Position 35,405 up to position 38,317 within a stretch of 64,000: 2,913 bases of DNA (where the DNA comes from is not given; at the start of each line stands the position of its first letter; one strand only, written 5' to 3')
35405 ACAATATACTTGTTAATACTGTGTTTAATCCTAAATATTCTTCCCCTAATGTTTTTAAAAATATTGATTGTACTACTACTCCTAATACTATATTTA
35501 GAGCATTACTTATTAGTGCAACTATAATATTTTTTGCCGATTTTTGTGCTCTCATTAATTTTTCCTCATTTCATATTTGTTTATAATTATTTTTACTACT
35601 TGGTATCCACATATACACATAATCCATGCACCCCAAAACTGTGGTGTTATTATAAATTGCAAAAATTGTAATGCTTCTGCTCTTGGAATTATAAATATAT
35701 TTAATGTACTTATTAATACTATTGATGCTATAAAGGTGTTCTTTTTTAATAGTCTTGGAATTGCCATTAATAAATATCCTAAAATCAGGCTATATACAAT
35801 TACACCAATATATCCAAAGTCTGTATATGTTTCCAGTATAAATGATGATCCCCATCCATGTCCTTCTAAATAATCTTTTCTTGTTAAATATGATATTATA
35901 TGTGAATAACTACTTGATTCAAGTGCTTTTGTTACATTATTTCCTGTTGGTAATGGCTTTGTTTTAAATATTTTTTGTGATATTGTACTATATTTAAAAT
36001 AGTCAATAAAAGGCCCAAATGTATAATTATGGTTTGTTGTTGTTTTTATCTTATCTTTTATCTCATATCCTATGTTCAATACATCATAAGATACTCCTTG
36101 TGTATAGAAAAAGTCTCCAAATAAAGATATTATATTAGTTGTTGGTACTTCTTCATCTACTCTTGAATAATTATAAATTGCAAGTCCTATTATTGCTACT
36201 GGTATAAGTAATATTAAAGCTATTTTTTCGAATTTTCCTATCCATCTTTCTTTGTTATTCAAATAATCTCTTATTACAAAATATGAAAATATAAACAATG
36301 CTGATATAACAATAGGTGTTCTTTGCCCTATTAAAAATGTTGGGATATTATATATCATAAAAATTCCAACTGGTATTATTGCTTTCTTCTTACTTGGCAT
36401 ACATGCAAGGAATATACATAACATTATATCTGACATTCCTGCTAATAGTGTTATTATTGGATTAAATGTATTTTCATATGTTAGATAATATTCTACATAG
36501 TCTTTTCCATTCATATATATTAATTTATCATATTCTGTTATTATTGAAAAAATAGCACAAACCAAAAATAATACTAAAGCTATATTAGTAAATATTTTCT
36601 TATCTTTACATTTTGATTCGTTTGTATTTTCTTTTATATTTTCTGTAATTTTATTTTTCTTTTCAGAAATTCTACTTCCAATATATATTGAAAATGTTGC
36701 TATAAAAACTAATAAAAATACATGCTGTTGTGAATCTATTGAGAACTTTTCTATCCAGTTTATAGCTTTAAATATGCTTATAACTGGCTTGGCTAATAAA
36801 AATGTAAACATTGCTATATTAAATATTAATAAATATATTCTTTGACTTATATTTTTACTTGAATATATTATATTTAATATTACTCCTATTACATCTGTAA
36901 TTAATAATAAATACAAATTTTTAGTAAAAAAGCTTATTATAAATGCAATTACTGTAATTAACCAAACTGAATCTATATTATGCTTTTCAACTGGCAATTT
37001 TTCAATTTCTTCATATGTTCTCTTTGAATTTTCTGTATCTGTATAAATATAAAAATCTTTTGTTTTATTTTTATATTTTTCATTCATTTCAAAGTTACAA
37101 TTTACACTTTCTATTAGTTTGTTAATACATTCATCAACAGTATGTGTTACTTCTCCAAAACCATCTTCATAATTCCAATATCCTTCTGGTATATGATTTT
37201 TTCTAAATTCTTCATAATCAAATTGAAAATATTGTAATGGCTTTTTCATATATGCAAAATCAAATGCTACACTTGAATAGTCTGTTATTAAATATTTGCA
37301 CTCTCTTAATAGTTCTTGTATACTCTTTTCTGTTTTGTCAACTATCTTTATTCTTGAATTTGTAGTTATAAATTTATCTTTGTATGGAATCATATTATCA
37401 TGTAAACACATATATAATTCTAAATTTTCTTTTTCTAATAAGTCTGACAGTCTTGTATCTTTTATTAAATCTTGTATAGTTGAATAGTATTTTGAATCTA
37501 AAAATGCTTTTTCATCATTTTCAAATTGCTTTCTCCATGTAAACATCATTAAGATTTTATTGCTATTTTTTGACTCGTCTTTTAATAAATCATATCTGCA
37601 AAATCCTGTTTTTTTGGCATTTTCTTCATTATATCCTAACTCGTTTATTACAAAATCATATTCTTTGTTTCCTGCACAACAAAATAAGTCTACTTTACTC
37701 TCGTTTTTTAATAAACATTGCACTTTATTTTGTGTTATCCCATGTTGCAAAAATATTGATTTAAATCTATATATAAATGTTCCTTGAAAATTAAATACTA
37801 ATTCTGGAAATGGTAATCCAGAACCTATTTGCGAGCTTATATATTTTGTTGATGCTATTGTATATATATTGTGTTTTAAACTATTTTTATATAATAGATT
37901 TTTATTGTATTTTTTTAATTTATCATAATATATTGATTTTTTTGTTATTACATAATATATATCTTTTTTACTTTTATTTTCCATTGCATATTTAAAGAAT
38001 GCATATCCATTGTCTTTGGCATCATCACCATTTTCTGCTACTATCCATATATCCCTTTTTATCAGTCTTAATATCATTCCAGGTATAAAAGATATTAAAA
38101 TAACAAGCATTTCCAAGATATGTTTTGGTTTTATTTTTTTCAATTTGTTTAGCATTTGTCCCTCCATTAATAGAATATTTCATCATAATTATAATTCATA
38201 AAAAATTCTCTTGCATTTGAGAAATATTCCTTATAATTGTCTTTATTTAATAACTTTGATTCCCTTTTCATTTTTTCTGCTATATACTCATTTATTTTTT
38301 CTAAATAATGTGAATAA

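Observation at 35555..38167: Single 870-aa protein fusing a TagB/TagF-type CDP-glycerol glycerophosphotransferase to a Wzy_C (O-antigen ligase/polymerase-like) membrane domain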

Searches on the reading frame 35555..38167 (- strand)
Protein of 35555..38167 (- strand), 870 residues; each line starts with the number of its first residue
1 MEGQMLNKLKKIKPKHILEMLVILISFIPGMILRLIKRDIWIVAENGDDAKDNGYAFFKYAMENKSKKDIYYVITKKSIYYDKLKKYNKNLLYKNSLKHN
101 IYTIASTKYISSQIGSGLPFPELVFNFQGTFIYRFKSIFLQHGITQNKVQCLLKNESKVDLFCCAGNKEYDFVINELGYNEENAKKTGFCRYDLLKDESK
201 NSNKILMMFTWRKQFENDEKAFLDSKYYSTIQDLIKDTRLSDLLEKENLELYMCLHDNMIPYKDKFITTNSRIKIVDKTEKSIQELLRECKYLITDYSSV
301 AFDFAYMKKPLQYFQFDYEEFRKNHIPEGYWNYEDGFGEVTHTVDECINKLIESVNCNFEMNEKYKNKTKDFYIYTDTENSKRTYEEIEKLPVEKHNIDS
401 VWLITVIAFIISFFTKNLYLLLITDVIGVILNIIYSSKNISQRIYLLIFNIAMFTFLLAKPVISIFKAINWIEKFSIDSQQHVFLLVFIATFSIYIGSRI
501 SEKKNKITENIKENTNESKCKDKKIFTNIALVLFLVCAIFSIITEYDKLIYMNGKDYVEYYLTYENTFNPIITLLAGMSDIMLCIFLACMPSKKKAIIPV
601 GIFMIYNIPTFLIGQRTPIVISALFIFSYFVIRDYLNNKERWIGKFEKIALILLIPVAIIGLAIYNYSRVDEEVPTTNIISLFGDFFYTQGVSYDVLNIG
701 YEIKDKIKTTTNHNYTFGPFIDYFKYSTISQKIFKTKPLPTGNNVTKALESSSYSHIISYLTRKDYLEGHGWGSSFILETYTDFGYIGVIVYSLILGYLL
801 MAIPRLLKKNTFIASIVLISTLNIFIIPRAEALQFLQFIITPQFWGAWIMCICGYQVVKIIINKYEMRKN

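Call 3: search_protein_families(library=pfam, proteins=[window:35555-38167:-], max_evalue=10)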
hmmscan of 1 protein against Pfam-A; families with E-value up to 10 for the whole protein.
window:35555-38167:- (870 aa): 6 families
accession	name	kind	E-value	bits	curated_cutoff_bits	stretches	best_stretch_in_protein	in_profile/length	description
PF14296.11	O-ag_pol_Wzy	-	2.4e-100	336.9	26.6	1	403-856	7-462/468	O-antigen polysaccharide polymerase Wzy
PF04464.20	Glyphos_transf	-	2e-29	103.1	22.1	1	37-389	13-366/367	CDP-Glycerol:Poly(glycerophosphate) glycerophosphotransferase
PF01901.21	O_anti_polymase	-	0.0043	16.9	24.2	2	777-814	270-308/335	Putative O-antigen polymerase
PF24580.1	DUF7607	-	0.18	12.4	27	1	343-396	3-56/110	Domain of unknown function (DUF7607)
PF11833.13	CPP1-like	-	0.7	9.9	28.4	1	590-677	89-172/196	Protein CHAPERONE-LIKE PROTEIN OF POR1-like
PF12923.12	RRP7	-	9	6.9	23.3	1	333-390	40-99/120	Ribosomal RNA-processing protein 7 (RRP7) C-terminal domain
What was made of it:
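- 37001..38059 (-): Cytoplasmic TagF-type CDP-alditol phosphotransferase domain (Glyphos_transf), aa 37-389. PF04464 E 2e-29 (call 3).
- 35558..36976 (-): Wzy repeat-unit polymerase domain, aa 398-870. It has 12 TM helices and a 120-aa extracytoplasmic loop (aa 665-784). R616, E779, D783 and R829 are conserved and predicted at the outer face. PF14296 E 2.4e-100 covering profile positions 7-462 of 468 (call 3).
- On Glyphos_transf (PF04464) / TagF-like CDP-alditol phosphotransferases: 103.1 bits against a cutoff of 22.1, covering aa 37-389 and profile positions 13-366 of 367 (call 3).
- Closest known: WaaL / Wzy_C. Different: PF04932 gives no hit at E<=10 (call 3).
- Checked: The N-terminal half is Glyphos_transf PF04464, aa 37-389, 103 bits against a cutoff of 22 (call 3). 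It does not match PF04932 (Wzy_C) (call 3).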

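Call 4: search_protein_families(library=ncbifam, proteins=[window:35555-38167:-], max_evalue=10)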
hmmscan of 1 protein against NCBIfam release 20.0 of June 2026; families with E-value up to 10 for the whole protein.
window:35555-38167:- (870 aa): 2 families
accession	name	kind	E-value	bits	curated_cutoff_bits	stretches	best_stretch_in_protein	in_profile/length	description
TIGR04370.1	glyco_rpt_poly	subfamily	5e-42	144.3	40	1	438-846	3-394/396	oligosaccharide repeat unit polymerase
NF041712.1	techglyph_taseTarF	equivalog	6.5e-06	25.4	550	1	272-389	264-384/388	teichoic acid glycerol-phosphate transferase TarF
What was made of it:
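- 35558..36976 (-): TIGR04370 E 5e-42 (call 4).
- On TarF (NF041712 equivalog): 25.4 bits against a cutoff of 550 (call 4).
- On O-ag_pol_Wzy (PF14296) / TIGR04370 oligosaccharide repeat-unit polymerases: TIGR04370 gives 144.3 bits against 40 (calls 3, 4).
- Closest known: TagF / TarL / TagB-type wall teichoic acid enzymes and TagF-like capsule polymerases. Different: The NCBIfam TarF equivalog scores 25 bits against a cutoff of 550 (call 4), so this protein is not a TarF orthologue.
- PF04464 plus PF14296 (call 3) and TIGR04370 (call 4).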

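Call 10: find_homologous_proteins(query=window:35555-38167:-, max_evalue=0.00001)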
Query window:35555-38167:- (870 aa): 1721 proteins with E <= 0.00001 among 8000 candidates; the best 120 are listed.
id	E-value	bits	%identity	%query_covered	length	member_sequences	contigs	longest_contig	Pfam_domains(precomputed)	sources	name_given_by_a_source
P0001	0.0e+0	1934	100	100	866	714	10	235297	PF14296.12,PF04464.21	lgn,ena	-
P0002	0.0e+0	1693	86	98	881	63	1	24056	PF14296.12,PF04464.21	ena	-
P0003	0.0e+0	1478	74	100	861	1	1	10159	PF14296.12,PF04464.21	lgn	-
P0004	0.0e+0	1372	69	98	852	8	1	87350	PF14296.12,PF04464.21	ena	-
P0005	0.0e+0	1362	68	100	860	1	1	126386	PF14296.12,PF04464.21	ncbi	-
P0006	0.0e+0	1357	69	99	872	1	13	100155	PF14296.12,PF04464.21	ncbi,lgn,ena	-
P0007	0.0e+0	1345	68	99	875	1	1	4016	PF14296.12,PF04464.21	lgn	-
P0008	0.0e+0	1316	66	98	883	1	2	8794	PF14296.12,PF04464.21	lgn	-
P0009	0.0e+0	1279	65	97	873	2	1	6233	PF14296.12,PF04464.21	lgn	-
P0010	6.2e-291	986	72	68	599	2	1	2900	PF14296.12,PF04464.21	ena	-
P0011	9.5e-259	879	49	97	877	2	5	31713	PF14296.12,PF04464.21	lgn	-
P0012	1.9e-237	809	46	97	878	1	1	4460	PF14296.12,PF04464.21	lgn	-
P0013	1.8e-230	786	46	97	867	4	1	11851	PF14296.12,PF04464.21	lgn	-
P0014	8.5e-230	783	44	97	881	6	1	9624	PF14296.12,PF04464.21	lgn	-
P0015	1.4e-221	756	43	97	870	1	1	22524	PF14296.12,PF04464.21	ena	-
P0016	6.5e-221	754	44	95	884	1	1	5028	PF14296.12,PF04464.21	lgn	-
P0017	4.6e-212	725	42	97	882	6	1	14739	PF14296.12,PF04464.21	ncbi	-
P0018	1.9e-209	716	43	94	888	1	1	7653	PF14296.12,PF04464.21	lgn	-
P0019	8.0e-102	360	34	45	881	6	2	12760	PF14296.12,PF04464.21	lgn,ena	-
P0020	1.5e-66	243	37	45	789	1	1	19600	PF00534.27,PF13439.13,PF04464.21,PF20706.4,PF13692.13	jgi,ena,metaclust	metaclust:\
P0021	3.4e-66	242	38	45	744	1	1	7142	PF00534.27,PF13477.13,PF13439.13,PF04464.21,PF13692.13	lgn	-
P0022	5.5e-66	242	39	44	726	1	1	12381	PF10111.15,PF13641.13,PF04464.21,PF00535.33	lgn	-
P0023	1.5e-65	240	39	43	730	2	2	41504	PF10111.15,PF13641.13,PF04464.21,PF00535.33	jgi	-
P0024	6.5e-65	238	39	42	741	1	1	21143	PF10111.15,PF13641.13,PF04464.21,PF00535.33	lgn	-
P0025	4.0e-64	235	36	45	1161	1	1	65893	PF13641.13,PF04464.21,PF00535.33,PF04932.21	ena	-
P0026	8.2e-64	234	36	43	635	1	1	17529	PF04794.18,PF04464.21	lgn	-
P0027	3.1e-62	229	40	44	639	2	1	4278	PF04464.21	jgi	-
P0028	3.9e-61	225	37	42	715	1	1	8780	PF10111.15,PF13641.13,PF04464.21,PF00535.33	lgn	-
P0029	1.1e-60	224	36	45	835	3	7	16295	PF04464.21,PF04932.21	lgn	-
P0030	1.2e-60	224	35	44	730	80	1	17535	PF10111.15,PF13506.14,PF13641.13,PF04464.21,PF00535.33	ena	-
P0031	2.1e-60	223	36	43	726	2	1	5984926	PF10111.15,PF13641.13,PF04464.21,PF00535.33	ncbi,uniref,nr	ncbi:CDP-glycerol glycerophosphotransferase family protein [Paenibacillus sp. R14(2021)]|uniref:bifu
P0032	3.1e-60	222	38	42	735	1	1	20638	PF10111.15,PF13641.13,PF04464.21,PF00535.33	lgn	-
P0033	5.7e-60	222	36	45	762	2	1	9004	PF00534.27,PF13477.13,PF13579.13,PF13439.13,PF04464.21,PF13692.13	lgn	-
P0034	9.3e-60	221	39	43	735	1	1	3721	PF10111.15,PF13641.13,PF04464.21,PF00535.33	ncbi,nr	ncbi:MAG: glycosyltransferase [Bacteroidales bacterium]|nr:MAG: glycosyltransferase [Bacteroidales b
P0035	1.3e-59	220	38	40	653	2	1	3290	PF04794.18,PF04464.21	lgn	-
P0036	1.4e-59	220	35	44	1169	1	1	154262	PF13641.13,PF04464.21,PF00535.33,PF04932.21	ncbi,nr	ncbi:MAG: CDP-glycerol glycerophosphotransferase family protein [Candidatus Saccharibacteria bacteri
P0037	2.0e-59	220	38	43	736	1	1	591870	PF10111.15,PF13641.13,PF04464.21,PF00535.33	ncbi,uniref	ncbi:glycosyltransferase involved in cell wall biosynthesis [Paenibacillus favisporus]|uniref:Glycos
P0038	4.3e-59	219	40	40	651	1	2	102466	PF04794.18,PF04464.21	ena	-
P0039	6.4e-59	218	36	44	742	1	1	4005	PF00534.27,PF04464.21,PF13692.13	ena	-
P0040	9.1e-59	218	38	41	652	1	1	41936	PF04794.18,PF04464.21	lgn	-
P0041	9.4e-59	218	36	43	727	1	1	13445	PF10111.15,PF13506.14,PF13641.13,PF04464.21,PF00535.33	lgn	-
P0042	9.6e-59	218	39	41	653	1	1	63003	PF04794.18,PF04464.21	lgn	-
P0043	1.0e-58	217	38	40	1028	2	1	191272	PF08759.18,PF10111.15,PF13641.13,PF22882.3,PF04464.21,PF00535.33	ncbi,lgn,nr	ncbi:DUF1792 domain-containing protein [Candidatus Saccharibacteria bacterium]|nr:DUF1792 domain-con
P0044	1.7e-58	217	37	42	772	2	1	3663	PF10111.15,PF13641.13,PF04464.21,PF00535.33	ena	-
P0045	2.9e-58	216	36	42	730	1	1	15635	PF10111.15,PF13641.13,PF04464.21,PF00535.33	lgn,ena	-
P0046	3.4e-58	216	34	45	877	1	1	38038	PF04464.21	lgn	-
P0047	9.0e-58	214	39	41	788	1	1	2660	PF10111.15,PF13641.13,PF04464.21,PF00535.33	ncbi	-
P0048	9.8e-58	214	35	43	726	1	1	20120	PF10111.15,PF13506.14,PF13641.13,PF04464.21,PF00535.33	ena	-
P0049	1.2e-57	214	39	44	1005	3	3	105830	PF10111.15,PF13641.13,PF04464.21,PF00535.33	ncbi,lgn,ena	-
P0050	1.3e-57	214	36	43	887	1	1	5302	PF10111.15,PF13506.14,PF13641.13,PF04464.21,PF00535.33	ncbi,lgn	-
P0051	2.7e-57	213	39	41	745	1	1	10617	PF10111.15,PF13641.13,PF04464.21,PF00535.33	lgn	-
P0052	3.0e-57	213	38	41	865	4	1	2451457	PF10111.15,PF13641.13,PF04464.21,PF00535.33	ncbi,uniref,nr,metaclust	ncbi:bifunctional glycosyltransferase/CDP-glycerol:glycerophosphate glycerophosphotransferase [Metha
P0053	9.9e-57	211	38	42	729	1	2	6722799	PF10111.15,PF13641.13,PF04464.21,PF00535.33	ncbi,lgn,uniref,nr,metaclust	ncbi:bifunctional glycosyltransferase/CDP-glycerol:glycerophosphate glycerophosphotransferase [Paeni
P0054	9.9e-57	211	36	41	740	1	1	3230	PF10111.15,PF13641.13,PF04464.21,PF00535.33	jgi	jgi:glycosyltransferase involved in cell wall biosynthesis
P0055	1.4e-56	210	36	43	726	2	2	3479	PF10111.15,PF13506.14,PF13641.13,PF04464.21,PF00535.33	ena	-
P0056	2.5e-56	210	38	41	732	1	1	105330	PF10111.15,PF13641.13,PF04464.21,PF00535.33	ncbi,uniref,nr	ncbi:CDP-glycerol glycerophosphotransferase family protein [Bacteroides sp.]|uniref:bifunctional gly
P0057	2.5e-56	210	37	40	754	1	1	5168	PF00534.27,PF13477.13,PF13439.13,PF04464.21,PF13692.13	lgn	-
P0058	4.7e-56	209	39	41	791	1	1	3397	PF10111.15,PF13641.13,PF04464.21,PF00535.33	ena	-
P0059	5.0e-56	209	35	43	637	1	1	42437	PF10111.15,PF13641.13,PF04464.21,PF00535.33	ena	-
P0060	1.3e-55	207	34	45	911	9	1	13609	PF10111.15,PF13641.13,PF04464.21,PF00535.33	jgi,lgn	-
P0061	2.3e-55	206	36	40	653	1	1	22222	PF04794.18,PF04464.21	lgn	-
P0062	4.7e-55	205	32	43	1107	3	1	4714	PF18674.8,PF04464.21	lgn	-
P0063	4.8e-55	205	36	40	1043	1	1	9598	PF18674.8,PF04464.21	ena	-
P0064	6.5e-55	205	36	42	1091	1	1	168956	PF04464.21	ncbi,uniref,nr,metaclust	ncbi:CDP-glycerol glycerophosphotransferase family protein [Heyndrickxia ginsengihumi]|uniref:CDP-gl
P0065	7.4e-55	205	36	43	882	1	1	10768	PF13641.13,PF04464.21,PF00535.33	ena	-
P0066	8.4e-55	204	37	41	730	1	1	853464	PF10111.15,PF13641.13,PF04464.21,PF00535.33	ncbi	ncbi:bifunctional glycosyltransferase/CDP-glycerol:glycerophosphate glycerophosphotransferase [Paeni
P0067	1.3e-54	204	34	43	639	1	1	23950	PF10111.15,PF13641.13,PF04464.21,PF00535.33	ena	-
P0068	1.8e-54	203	35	42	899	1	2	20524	PF10111.15,PF13641.13,PF04464.21,PF00535.33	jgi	jgi:glycosyltransferase involved in cell wall biosynthesis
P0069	2.9e-54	203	32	44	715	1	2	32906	PF04464.21,PF00535.33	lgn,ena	-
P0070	7.3e-54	201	37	45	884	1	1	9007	PF10111.15,PF13641.13,PF04464.21,PF00535.33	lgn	-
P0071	8.5e-54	201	34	42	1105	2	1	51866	PF18674.8,PF04464.21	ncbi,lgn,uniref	ncbi:CDP-glycerol glycerophosphotransferase family protein [Virgibacillus pantothenticus]|uniref:CDP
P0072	8.6e-54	201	37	40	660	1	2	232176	PF04794.18,PF04464.21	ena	-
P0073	8.9e-54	201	34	45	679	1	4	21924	PF04230.20,PF04464.21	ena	-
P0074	1.3e-53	201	37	41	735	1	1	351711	PF04464.21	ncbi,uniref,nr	ncbi:CDP-glycerol glycerophosphotransferase family protein [Sporosarcina sp. G11-34]|uniref:CDP-glyc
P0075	1.3e-53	201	34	43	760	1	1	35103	PF00534.27,PF13477.13,PF13579.13,PF13439.13,PF04464.21,PF13692.13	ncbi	-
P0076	1.4e-53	200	36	41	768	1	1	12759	PF10111.15,PF13641.13,PF04464.21,PF00535.33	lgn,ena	-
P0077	2.0e-53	200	36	43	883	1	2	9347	PF10111.15,PF13641.13,PF04464.21,PF00535.33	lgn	-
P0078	2.2e-53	200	34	43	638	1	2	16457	PF04794.18,PF04464.21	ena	-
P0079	4.4e-53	199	34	45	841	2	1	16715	PF04464.21,PF04932.21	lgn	-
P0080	5.2e-53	199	33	45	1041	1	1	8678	PF18674.8,PF04464.21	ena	-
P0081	5.2e-53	199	35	42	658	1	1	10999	PF04794.18,PF04464.21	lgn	-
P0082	6.8e-53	198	35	44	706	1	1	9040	PF04464.21,PF00535.33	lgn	-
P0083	1.0e-52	198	35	45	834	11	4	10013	PF10111.15,PF04464.21,PF00535.33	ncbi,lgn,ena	-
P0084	1.1e-52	198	38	41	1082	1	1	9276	PF04464.21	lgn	-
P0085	1.2e-52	197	32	44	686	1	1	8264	PF04464.21,PF00535.33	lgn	-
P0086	1.3e-52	197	36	41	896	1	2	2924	PF10111.15,PF13641.13,PF04464.21,PF00535.33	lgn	-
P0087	1.4e-52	197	34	45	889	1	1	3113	PF10111.15,PF13641.13,PF04464.21,PF00535.33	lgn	-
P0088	1.6e-52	197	36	43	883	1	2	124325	PF10111.15,PF13641.13,PF04464.21,PF00535.33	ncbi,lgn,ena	-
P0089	1.7e-52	197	34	45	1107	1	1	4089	PF18674.8,PF04464.21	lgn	-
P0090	1.8e-52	197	35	41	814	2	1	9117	PF04464.21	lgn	-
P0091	2.2e-52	197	34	41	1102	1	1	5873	PF18674.8,PF04464.21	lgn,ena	-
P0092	2.2e-52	196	32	44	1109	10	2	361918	PF18674.8,PF04464.21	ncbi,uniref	ncbi:CDP-glycerol glycerophosphotransferase family protein [Peribacillus sp. NPDC046944]|uniref:CDP-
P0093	2.4e-52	196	32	41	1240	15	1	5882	PF04464.21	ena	-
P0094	2.6e-52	196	34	45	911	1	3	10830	PF10111.15,PF13641.13,PF04464.21,PF00535.33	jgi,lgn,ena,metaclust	metaclust:\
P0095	5.1e-52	195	30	46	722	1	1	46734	PF13641.13,PF04464.21,PF00535.33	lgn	-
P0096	8.5e-52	195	35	44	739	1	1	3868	PF10111.15,PF13641.13,PF04464.21,PF00535.33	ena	-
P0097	1.7e-51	194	37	41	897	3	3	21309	PF10111.15,PF13641.13,PF04464.21,PF00535.33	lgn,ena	-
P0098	1.8e-51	193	34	41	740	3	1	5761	PF00534.27,PF13439.13,PF04464.21,PF13692.13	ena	-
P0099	2.0e-51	193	30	45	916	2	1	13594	PF04464.21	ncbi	-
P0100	2.2e-51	193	35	45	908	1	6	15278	PF10111.15,PF13641.13,PF04464.21,PF00535.33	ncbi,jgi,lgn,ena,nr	ncbi:MAG: glycosyltransferase [Erysipelothrix sp.]|nr:glycosyltransferase [Erysipelothrix sp.]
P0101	2.3e-51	193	33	41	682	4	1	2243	PF04464.21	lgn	-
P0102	2.3e-51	193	35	40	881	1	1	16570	PF10111.15,PF13641.13,PF04464.21,PF00535.33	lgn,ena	-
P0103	3.9e-51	192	35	41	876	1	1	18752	PF10111.15,PF13641.13,PF04464.21,PF00535.33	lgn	-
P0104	5.9e-51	192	36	40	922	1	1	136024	PF10111.15,PF13641.13,PF04464.21,PF00535.33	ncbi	-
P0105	7.3e-51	191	35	43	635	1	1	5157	PF04794.18,PF04464.21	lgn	-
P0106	8.4e-51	191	33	41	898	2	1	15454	PF10111.15,PF13641.13,PF04464.21,PF00535.33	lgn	-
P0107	9.0e-51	191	35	43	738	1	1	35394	PF10111.15,PF13641.13,PF04464.21,PF00535.33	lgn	-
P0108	1.2e-50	191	34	44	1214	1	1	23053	PF10111.15,PF13641.13,PF04464.21,PF00535.33,PF04932.21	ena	-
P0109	1.4e-50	191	37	41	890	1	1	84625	PF13641.13,PF04464.21,PF00535.33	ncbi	-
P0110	1.4e-50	191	32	44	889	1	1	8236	PF10111.15,PF13641.13,PF04464.21,PF00535.33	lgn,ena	-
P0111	1.5e-50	190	35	43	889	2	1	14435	PF10111.15,PF13641.13,PF04464.21,PF00535.33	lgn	-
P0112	1.6e-50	190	35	41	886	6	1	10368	PF13641.13,PF04464.21,PF00535.33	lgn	-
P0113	1.8e-50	190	36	39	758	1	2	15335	PF00534.27,PF13579.13,PF13439.13,PF04464.21,PF13692.13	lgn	-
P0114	1.9e-50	190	32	41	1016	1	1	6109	PF04464.21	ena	-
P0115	2.2e-50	190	37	41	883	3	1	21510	PF10111.15,PF13641.13,PF04464.21,PF00535.33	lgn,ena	-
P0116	2.3e-50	190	31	46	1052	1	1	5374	PF18674.8,PF04464.21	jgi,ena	-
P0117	3.1e-50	189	35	41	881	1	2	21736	PF13641.13,PF04464.21,PF00535.33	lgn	-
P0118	3.4e-50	189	35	42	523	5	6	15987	PF04464.21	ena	-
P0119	3.5e-50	189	38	41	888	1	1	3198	PF10111.15,PF13641.13,PF04464.21,PF00535.33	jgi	-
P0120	3.9e-50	189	37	42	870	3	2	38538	PF01501.27,PF04464.21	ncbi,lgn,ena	-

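Call 12: search_solved_structures(query=window:35555-38167:-, max_evalue=1, show_alignments=2)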
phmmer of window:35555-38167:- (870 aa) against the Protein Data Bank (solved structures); distinct sequences matched with E-value up to 1: 0.
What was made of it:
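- Tried and rejected: Single-sequence PDB search: no hit (call 12).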
